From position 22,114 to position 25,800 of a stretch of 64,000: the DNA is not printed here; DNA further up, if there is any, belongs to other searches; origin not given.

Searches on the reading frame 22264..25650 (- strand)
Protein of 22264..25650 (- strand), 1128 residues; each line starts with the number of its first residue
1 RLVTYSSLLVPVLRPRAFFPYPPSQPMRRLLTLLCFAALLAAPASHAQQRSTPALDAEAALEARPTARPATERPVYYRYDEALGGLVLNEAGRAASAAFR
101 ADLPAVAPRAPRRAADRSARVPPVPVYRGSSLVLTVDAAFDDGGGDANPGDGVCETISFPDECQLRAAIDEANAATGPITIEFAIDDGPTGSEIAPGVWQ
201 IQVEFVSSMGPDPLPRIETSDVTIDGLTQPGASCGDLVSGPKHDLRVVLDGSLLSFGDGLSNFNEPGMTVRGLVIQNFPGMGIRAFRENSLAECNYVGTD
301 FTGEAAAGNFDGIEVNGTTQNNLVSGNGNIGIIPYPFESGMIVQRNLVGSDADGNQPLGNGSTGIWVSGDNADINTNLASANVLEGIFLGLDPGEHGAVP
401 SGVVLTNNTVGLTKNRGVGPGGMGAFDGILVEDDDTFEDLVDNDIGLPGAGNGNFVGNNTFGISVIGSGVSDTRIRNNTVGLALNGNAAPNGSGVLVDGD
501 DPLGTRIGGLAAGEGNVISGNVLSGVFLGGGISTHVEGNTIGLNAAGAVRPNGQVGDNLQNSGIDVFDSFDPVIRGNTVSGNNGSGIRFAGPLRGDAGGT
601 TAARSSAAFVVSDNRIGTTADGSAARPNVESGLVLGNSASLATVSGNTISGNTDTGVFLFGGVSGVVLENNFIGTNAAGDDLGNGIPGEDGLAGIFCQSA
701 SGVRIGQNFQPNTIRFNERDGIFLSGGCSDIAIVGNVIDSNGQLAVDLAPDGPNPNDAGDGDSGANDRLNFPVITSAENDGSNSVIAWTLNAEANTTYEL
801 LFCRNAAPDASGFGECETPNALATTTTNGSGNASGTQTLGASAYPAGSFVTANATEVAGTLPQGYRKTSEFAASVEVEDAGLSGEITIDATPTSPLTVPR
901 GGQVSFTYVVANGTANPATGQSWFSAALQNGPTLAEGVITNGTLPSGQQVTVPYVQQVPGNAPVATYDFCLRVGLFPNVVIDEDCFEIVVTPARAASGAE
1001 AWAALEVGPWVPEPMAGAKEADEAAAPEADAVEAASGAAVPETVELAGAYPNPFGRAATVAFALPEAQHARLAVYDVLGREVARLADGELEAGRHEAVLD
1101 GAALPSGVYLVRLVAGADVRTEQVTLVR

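Call 65: search_protein_families(library=pfam, proteins=[window:22264-25650:-], max_evalue=0.0001)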
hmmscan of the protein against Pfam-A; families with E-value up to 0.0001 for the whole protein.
window:22264-25650:- (1128 aa): 3 families
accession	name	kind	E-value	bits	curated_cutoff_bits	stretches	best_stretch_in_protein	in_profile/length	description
PF13229.12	Beta_helix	-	3.1e-15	56.6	25.9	2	622-743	15-139/158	Right handed beta helix region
PF05048.19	NosD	-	1.1e-06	28.7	23.6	0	628-741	59-149/212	Periplasmic copper-binding protein (NosD)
PF18962.6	Por_Secre_tail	-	1.7e-06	28.7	27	1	1050-1118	2-67/75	Secretion system C-terminal sorting domain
